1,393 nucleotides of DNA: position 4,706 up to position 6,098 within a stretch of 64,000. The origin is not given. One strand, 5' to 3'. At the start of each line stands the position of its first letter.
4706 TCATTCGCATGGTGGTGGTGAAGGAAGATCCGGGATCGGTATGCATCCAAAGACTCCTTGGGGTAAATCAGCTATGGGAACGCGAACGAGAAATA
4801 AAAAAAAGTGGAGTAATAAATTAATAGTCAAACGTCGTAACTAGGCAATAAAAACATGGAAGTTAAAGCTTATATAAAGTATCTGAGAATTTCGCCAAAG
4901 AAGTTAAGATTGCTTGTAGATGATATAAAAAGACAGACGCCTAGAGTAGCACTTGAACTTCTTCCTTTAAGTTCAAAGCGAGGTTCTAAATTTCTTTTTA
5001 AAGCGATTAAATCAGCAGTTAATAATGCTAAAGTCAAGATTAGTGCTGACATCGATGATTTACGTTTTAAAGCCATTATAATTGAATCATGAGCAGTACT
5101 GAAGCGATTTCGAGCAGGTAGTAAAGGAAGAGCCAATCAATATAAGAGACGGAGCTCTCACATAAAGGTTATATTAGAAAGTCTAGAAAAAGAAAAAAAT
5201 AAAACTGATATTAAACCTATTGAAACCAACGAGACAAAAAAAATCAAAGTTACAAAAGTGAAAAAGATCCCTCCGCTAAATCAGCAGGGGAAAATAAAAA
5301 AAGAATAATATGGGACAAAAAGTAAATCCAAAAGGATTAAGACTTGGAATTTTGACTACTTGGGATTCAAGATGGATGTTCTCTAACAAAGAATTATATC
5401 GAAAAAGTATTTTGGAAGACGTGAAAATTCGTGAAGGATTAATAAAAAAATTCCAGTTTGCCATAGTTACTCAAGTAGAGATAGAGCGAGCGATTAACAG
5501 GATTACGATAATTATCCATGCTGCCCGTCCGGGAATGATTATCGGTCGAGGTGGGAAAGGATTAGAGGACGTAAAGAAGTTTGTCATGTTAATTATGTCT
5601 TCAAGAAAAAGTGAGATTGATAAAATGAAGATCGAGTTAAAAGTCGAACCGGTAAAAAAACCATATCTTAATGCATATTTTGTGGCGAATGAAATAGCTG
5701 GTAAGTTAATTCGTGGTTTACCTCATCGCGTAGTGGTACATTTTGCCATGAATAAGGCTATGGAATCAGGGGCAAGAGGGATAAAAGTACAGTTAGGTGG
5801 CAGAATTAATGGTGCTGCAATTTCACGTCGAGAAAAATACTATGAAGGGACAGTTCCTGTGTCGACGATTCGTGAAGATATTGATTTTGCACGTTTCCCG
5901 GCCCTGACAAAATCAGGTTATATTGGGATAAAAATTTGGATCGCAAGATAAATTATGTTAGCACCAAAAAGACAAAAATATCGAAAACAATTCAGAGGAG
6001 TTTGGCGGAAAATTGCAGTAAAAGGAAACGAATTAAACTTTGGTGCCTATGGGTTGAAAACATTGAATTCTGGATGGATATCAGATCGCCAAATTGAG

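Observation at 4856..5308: In-frame UGA inside essential rplV (L22), aligned to a conserved glycine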

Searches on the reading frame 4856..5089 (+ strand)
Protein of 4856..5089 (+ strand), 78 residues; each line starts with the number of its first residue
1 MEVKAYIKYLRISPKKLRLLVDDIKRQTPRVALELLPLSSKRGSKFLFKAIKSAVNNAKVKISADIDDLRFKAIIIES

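Call 8: find_encoding_contigs(protein=window:4856-5089:+, flank=3000, max_places=10)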
Protein window:4856-5089:+ (78 aa): 3 contigs read that carry it; 1 place shown.
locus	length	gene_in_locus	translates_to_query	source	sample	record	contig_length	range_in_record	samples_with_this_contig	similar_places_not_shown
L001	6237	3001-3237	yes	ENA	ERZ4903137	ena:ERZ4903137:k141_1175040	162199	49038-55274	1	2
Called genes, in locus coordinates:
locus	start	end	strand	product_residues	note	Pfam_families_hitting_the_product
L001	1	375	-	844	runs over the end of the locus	PF00690:Cation_ATPase_N, PF00122:E1-E2_ATPase, PF00702:Hydrolase, PF13246:Cation_ATPase, PF00689:Cation_ATPase_C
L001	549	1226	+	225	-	PF00297:Ribosomal_L3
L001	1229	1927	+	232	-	PF00573:Ribosomal_L4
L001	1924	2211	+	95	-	PF00276:Ribosomal_L23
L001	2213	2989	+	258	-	PF00181:Ribosomal_L2_N, PF03947:Ribosomal_L2_C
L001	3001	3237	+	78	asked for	PF00237:Ribosomal_L22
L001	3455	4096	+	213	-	PF07650:KH_2, PF05316:VAR1 (faint), PF00189:Ribosomal_S3_C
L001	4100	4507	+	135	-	PF00252:Ribosomal_L16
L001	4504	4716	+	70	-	PF00831:Ribosomal_L29 (weak)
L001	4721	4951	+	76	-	PF00366:Ribosomal_S17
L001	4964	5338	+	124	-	PF00238:Ribosomal_L14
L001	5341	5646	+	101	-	PF17136:ribosomal_L24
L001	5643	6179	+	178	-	PF00281:Ribosomal_L5, PF00673:Ribosomal_L5_C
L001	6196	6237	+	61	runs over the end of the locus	PF00253:Ribosomal_S14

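Call 15: list_cluster_members(proteins=[window:4856-5089:+, L003:2547-2996:+])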
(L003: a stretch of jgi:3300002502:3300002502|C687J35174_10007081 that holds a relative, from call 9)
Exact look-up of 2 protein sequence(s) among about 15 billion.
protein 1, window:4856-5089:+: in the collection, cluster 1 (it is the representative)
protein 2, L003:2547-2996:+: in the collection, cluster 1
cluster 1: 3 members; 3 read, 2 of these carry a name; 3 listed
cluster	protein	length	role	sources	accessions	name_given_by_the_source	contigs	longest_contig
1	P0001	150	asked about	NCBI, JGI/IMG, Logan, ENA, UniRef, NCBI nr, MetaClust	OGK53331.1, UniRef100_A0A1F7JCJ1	50S ribosomal protein L22 [Candidatus Roizmanbacteria bacterium RIFCSPLOWO2_02_FULL_36_11] | Large ribosomal subunit protein uL22 n=1 Tax=Candidatus Roizmanbacteria bacterium ... | MAG: 50S ribosomal protein L22 [Candidatus Roizmanbacteria bacterium ...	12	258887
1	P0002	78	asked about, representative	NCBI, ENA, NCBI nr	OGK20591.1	hypothetical protein A3C23_05350 [Candidatus Roizmanbacteria bacterium ... | MAG: hypothetical protein A3C23_05350 [Candidatus Roizmanbacteria bacterium ...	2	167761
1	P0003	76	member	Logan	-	-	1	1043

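Call 17: find_encoding_contigs(protein=P0003, flank=3000, max_places=10)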
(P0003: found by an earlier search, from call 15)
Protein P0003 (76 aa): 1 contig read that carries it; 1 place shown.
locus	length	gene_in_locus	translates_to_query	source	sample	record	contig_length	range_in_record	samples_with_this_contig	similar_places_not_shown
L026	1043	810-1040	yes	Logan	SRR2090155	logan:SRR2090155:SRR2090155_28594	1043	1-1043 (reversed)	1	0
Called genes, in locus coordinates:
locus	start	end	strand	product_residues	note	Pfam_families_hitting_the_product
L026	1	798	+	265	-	?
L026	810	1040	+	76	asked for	PF00237:Ribosomal_L22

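Call 19: find_encoding_contigs(protein=P0001, flank=10000, max_places=10)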
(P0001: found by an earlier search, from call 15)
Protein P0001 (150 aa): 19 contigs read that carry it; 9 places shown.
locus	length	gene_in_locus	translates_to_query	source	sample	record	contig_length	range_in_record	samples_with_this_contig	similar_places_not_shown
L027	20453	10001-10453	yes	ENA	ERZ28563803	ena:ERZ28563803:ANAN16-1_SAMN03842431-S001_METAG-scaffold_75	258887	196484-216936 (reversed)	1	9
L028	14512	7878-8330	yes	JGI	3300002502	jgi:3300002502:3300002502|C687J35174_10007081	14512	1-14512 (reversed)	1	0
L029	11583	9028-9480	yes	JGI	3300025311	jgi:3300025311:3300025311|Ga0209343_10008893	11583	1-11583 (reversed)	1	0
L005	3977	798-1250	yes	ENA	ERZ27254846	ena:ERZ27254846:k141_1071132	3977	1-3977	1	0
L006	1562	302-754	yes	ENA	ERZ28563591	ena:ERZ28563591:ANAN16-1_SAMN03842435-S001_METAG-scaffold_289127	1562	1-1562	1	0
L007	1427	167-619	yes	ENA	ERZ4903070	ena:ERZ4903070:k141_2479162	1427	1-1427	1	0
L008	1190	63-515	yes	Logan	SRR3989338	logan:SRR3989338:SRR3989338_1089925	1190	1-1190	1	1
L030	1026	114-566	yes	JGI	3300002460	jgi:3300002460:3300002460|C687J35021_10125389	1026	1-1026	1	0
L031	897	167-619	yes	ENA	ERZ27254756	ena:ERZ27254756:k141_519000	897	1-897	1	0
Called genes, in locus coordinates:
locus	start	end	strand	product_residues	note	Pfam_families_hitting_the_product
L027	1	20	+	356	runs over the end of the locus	PF00953:Glycos_transf_4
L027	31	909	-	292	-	PF08308:PEGA, PF00018:SH3_1 (faint), PF06347:SH3_4 (faint), PF08239:SH3_3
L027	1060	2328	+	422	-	PF18073:Zn_ribbon_LapB, PF13481:AAA_25, PF03796:DnaB_C (faint), PF06745:ATPase, PF23442:DUF7125, PF13479:AAA_24 (weak), PF13541:ChlI (weak)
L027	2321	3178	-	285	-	PF06691:DUF1189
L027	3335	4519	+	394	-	PF00009:GTP_EFTU, PF03144:GTP_EFTU_D2, PF03143:GTP_EFTU_D3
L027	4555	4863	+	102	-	PF00338:Ribosomal_S10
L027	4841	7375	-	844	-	PF00690:Cation_ATPase_N, PF00122:E1-E2_ATPase, PF00702:Hydrolase, PF13246:Cation_ATPase, PF00689:Cation_ATPase_C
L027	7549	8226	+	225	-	PF00297:Ribosomal_L3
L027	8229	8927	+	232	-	PF00573:Ribosomal_L4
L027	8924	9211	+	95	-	PF00276:Ribosomal_L23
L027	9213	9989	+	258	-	PF00181:Ribosomal_L2_N, PF03947:Ribosomal_L2_C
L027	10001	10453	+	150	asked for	PF00237:Ribosomal_L22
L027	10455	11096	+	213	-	PF07650:KH_2, PF05316:VAR1 (faint), PF00189:Ribosomal_S3_C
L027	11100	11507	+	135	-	PF00252:Ribosomal_L16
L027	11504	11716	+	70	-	PF00831:Ribosomal_L29 (weak)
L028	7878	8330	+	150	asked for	PF00237:Ribosomal_L22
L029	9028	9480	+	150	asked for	PF00237:Ribosomal_L22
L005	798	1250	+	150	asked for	PF00237:Ribosomal_L22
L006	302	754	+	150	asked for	PF00237:Ribosomal_L22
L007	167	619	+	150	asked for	PF00237:Ribosomal_L22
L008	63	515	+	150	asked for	PF00237:Ribosomal_L22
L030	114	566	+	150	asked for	PF00237:Ribosomal_L22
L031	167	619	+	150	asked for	PF00237:Ribosomal_L22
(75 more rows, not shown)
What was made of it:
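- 4856..5308 (+): rplV (uL22), 150 codons, interrupted at codon 79 in this assembly only. The intact 150-aa form is GenBank OGK53331.1, seen on 19 contigs (calls 15, 19).
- The same strain carries GGA on 19 contigs (call 19).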

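Call 21: find_encoding_contigs(protein=P0002, flank=0, max_places=10)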
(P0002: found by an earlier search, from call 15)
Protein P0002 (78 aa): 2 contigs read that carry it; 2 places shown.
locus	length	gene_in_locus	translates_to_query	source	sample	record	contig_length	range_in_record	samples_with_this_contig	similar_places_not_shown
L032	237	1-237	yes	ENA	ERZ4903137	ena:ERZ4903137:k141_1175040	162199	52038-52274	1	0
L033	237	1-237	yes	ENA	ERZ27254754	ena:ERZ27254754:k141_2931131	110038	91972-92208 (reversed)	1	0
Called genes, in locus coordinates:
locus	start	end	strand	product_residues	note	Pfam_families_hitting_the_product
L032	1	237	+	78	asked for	PF00237:Ribosomal_L22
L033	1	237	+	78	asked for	PF00237:Ribosomal_L22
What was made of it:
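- The truncated one is on 3: ERZ4903137, ERZ27254754 and a GenBank MAG (locus tag A3C23) (calls 8, 15, 19, 21). The T appears in three assemblies made by more than one pipeline and with different contig ends (calls 8, 15, 21). It is reproduced in three assemblies (calls 8, 15, 21).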

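Call 26: search_solved_structures(query=P0001, show_alignments=1)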
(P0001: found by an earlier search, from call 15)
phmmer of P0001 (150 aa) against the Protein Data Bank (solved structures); distinct sequences matched with E-value up to 0.001: 77 (the best 60 are shown).
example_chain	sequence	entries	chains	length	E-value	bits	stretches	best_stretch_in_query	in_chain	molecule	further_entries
24yw_S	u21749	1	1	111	2e-20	76.6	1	1-107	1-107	Large ribosomal subunit protein uL22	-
9h91_S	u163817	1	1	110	2.2e-19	73.2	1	2-107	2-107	50S ribosomal protein L22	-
9tz5_j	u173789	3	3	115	6.3e-19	71.8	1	1-109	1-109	Large ribosomal subunit protein uL22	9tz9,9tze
10px_1W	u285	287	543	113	2e-17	66.9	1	1-108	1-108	50S ribosomal protein L22 | PROTEIN (RIBOSOMAL PROTEIN L22) | 50S ribosomal protein L21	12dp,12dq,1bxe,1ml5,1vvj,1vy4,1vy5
28nt_R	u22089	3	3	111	2.1e-17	66.9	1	1-106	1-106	Large ribosomal subunit protein uL22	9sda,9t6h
4v9i_BW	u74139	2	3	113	2.4e-17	66.7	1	1-108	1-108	50S ribosomal protein L22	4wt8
4v7p_BS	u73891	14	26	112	2.4e-17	66.7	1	1-108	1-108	50S ribosomal protein L22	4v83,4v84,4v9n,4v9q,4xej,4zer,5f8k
6spb_S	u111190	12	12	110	2.7e-17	66.5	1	1-105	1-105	50S ribosomal protein L22 | Large ribosomal subunit protein uL22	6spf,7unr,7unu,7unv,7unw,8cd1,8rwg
5a9z_AT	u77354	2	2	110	3e-17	66.3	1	1-107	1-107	50S ribosomal protein L22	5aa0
6spd_S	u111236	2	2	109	1.1e-16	64.6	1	2-105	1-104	50S ribosomal protein L22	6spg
6wqn_E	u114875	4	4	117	1.5e-16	64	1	1-113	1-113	50S ribosomal protein L22 | uL22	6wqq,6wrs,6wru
8rd8_RF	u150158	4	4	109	2.1e-16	63.6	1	1-105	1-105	Large ribosomal subunit protein uL22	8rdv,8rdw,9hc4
4wce_P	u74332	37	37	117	2.5e-16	63.3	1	1-113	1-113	50S ribosomal protein L22 | Large ribosomal subunit protein uL22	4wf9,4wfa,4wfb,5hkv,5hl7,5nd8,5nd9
3j3v_S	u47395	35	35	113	2.6e-16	63.3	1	1-109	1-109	50S ribosomal protein L22 | 50S ribosomal protein uL22 | Large ribosomal subunit protein uL22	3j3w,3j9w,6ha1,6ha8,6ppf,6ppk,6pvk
6ddd_E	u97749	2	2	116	2.8e-16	63.2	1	1-112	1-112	50S ribosomal protein L22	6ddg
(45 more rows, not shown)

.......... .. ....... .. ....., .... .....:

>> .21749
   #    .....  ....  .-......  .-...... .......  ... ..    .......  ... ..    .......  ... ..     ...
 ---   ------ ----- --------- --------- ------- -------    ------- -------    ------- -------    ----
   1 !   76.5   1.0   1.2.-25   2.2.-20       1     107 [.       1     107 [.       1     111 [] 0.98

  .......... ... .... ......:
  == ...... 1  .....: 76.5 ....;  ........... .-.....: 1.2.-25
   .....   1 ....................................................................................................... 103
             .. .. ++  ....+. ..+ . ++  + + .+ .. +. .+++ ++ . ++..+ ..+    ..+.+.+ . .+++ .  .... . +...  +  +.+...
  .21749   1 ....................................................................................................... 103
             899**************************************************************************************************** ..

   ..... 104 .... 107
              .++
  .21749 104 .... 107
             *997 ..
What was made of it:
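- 4856..5308 (+): Full-length match to solved uL22 chains, E=2e-20 (call 26).
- On uL22 (Ribosomal_L22, PF00237): With Gly79, residues 1-107 match solved uL22 chains over their whole length, E=2e-20 (call 26).
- Checked: With Gly at codon 79, residues 1-107 align end to end with solved uL22 chains (best E=2e-20), and the codon sits on the Gly of the (D/E)EG motif (call 26).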

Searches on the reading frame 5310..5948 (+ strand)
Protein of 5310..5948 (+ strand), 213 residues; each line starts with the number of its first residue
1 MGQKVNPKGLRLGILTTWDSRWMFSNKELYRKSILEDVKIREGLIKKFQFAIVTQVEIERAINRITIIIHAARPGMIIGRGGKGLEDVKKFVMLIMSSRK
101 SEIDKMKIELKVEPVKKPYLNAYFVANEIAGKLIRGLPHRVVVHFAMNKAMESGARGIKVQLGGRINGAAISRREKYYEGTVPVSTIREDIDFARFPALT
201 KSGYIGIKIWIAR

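Call 9: find_encoding_contigs(protein=window:5310-5948:+, flank=3000, max_places=10)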
Protein window:5310-5948:+ (213 aa): 21 contigs read that carry it; 9 places shown.
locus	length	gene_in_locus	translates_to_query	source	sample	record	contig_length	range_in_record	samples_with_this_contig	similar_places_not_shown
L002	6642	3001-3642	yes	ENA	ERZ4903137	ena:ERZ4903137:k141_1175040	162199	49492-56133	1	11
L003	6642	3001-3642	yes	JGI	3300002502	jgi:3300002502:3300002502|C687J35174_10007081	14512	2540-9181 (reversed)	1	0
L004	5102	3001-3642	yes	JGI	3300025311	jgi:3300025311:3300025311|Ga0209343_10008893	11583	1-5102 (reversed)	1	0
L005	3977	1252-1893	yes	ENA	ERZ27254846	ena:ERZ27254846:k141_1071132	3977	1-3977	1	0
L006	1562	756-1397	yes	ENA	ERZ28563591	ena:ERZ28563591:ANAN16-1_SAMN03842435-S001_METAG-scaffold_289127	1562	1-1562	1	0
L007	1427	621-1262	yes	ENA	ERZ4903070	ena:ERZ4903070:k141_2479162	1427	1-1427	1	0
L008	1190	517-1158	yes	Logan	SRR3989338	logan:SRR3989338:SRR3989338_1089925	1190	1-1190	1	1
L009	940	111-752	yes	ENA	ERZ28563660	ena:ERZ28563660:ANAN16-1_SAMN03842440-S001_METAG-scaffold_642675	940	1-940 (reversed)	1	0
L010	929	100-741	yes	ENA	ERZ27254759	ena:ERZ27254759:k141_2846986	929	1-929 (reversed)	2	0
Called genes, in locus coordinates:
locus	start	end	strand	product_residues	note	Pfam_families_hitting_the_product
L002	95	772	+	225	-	PF00297:Ribosomal_L3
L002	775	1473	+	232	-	PF00573:Ribosomal_L4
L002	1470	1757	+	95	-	PF00276:Ribosomal_L23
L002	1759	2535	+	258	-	PF00181:Ribosomal_L2_N, PF03947:Ribosomal_L2_C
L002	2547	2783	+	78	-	PF00237:Ribosomal_L22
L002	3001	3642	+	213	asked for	PF07650:KH_2, PF05316:VAR1 (faint), PF00189:Ribosomal_S3_C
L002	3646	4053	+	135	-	PF00252:Ribosomal_L16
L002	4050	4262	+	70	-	PF00831:Ribosomal_L29 (weak)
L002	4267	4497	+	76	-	PF00366:Ribosomal_S17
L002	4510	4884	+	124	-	PF00238:Ribosomal_L14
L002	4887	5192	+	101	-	PF17136:ribosomal_L24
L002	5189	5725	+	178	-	PF00281:Ribosomal_L5, PF00673:Ribosomal_L5_C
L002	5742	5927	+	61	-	PF00253:Ribosomal_S14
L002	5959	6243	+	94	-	PF00203:Ribosomal_S19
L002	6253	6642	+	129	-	PF00410:Ribosomal_S8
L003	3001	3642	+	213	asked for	PF07650:KH_2, PF05316:VAR1 (faint), PF00189:Ribosomal_S3_C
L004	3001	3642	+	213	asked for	PF07650:KH_2, PF05316:VAR1 (faint), PF00189:Ribosomal_S3_C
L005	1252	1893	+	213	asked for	PF07650:KH_2, PF05316:VAR1 (faint), PF00189:Ribosomal_S3_C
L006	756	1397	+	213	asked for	PF07650:KH_2, PF05316:VAR1 (faint), PF00189:Ribosomal_S3_C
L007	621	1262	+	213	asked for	PF07650:KH_2, PF05316:VAR1 (faint), PF00189:Ribosomal_S3_C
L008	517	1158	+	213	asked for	PF07650:KH_2, PF05316:VAR1 (faint), PF00189:Ribosomal_S3_C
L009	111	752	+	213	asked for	PF07650:KH_2, PF05316:VAR1 (faint), PF00189:Ribosomal_S3_C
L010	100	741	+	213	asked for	PF07650:KH_2, PF05316:VAR1 (faint), PF00189:Ribosomal_S3_C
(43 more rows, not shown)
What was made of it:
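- On uL22 (Ribosomal_L22, PF00237): PF00237 is on the called products (calls 8, 9). The order is rplB-rplV-rpsC-rplP... (calls 9, 19). rpsS is displaced, see the items noticed in passing.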

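Call 14: find_related_loci(query=window:5310-5948:+, collection=genome_contigs, flank=4000)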
Query window:5310-5948:+ (213 aa) in genome_contigs; peptide patterns used: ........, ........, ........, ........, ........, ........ (x = any residue, [..] = any of these).
73 stretches matched a pattern; 15 encode a relative of the query (tblastn E <= 1e-3); 15 distinct loci.
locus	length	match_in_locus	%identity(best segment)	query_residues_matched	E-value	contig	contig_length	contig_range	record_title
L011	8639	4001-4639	66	1-213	2e-100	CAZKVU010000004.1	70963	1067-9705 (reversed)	MAG TPA_asm: uncultured Gammaproteobacteria bacterium isolate binchicken_co105_412 genome assembly, contig: NODE_403_len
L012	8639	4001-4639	66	1-213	5e-100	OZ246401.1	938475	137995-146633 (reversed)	MAG: uncultured Gammaproteobacteria bacterium isolate SRP278252_co2_763 genome assembly, chromosome: 1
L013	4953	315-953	66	1-213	1e-99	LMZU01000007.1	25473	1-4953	MAG: Microgenomates bacterium OLB23 UZ22_OP11002CONTIG000007, whole genome shotgun sequence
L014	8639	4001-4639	67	1-213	2e-99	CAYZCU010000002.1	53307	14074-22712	MAG TPA_asm: uncultured Gammaproteobacteria bacterium isolate SRP278252_co2_842 genome assembly, contig: NODE_1022_lengt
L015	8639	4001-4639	64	1-213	4e-98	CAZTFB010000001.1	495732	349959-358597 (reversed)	MAG TPA_asm: uncultured Gammaproteobacteria bacterium isolate SRP329715_co1_107 genome assembly, contig: NODE_4_length_4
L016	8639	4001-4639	64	1-213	1e-96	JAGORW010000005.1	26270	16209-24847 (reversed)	Candidatus Woesebacteria bacterium isolate Gw_Eff_bin_292 Gw_Eff_3576_length_26270_cov_15.486516, whole genome shotgun s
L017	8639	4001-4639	66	1-213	3e-101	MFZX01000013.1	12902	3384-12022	MAG: Candidatus Roizmanbacteria bacterium RIFCSPHIGHO2_12_FULL_37_23 rifcsphigho2_12_scaffold_16404, whole genome shotgu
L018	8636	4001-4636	63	1-213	1e-95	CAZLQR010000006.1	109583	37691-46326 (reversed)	MAG TPA_asm: uncultured Gammaproteobacteria bacterium isolate SRP170004_co1_473 genome assembly, contig: NODE_192_length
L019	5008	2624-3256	64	1-213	4e-94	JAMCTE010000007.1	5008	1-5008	MAG: Patescibacteria group bacterium isolate FK_Sedi_A_Bin.181 NODE_48094_length_5008_cov_1.20815, whole genome shotgun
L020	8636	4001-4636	67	1-213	9e-85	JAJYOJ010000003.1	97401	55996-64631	MAG: bacterium isolate DBS2-5.bin32 NODE_99_length_97401_cov_5.265754, whole genome shotgun sequence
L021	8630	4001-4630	50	1-211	7e-64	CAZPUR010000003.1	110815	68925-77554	MAG TPA_asm: uncultured Pseudomonadales bacterium isolate binchicken_co34_574 genome assembly, contig: NODE_123_length_1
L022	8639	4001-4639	49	1-213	5e-64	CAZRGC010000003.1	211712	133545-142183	MAG TPA_asm: uncultured Gammaproteobacteria bacterium isolate SRP173033_co1_108 genome assembly, contig: NODE_48_length_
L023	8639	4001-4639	49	1-213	5e-64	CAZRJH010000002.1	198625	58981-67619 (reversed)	MAG TPA_asm: uncultured Gammaproteobacteria bacterium isolate SRP342105_co1_321 genome assembly, contig: NODE_64_length_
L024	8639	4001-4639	49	1-213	3e-61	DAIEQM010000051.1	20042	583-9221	MAG TPA_asm: Candidatus Woesebacteria bacterium isolate clean1188 k141_3418622, whole genome shotgun sequence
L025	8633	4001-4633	49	1-211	1e-60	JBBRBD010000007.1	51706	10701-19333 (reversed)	MAG: Patescibacteria group bacterium isolate Co_metawrap_2327 Cmw_2327_k141_339727_length_51706_cov_13.0000, whole genom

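Call 41: list_cluster_members(proteins=[window:5310-5948:+, window:3779-4063:+, window:6359-6568:+])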
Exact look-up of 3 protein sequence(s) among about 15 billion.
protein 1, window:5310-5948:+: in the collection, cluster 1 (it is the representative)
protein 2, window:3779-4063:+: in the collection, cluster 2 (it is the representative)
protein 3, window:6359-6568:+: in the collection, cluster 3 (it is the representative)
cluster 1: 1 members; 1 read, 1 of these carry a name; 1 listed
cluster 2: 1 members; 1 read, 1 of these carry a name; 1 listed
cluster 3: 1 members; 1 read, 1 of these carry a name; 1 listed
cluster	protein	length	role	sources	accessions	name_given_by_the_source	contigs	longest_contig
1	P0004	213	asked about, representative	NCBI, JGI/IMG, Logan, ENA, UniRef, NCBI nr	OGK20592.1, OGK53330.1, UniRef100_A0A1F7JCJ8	30S ribosomal protein S3 [Candidatus Roizmanbacteria bacterium ... | Small ribosomal subunit protein uS3 n=1 Tax=Candidatus Roizmanbacteria bacterium ... | MAG: 30S ribosomal protein S3 [Candidatus Roizmanbacteria bacterium ...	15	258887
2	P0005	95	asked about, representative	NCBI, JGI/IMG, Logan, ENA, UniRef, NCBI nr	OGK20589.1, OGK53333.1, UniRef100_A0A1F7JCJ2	50S ribosomal protein L23 [Candidatus Roizmanbacteria bacterium ... | Large ribosomal subunit protein uL23 n=1 Tax=Candidatus Roizmanbacteria bacterium ... | MAG: 50S ribosomal protein L23 [Candidatus Roizmanbacteria bacterium ...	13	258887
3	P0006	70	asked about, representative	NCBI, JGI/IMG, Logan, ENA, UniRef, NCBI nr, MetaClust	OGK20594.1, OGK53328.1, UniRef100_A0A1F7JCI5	hypothetical protein A3C23_05365 [Candidatus Roizmanbacteria bacterium ... | Large ribosomal subunit protein uL29 n=1 Tax=Candidatus Roizmanbacteria bacterium ... | MAG: hypothetical protein A3C23_05365 [Candidatus Roizmanbacteria bacterium ...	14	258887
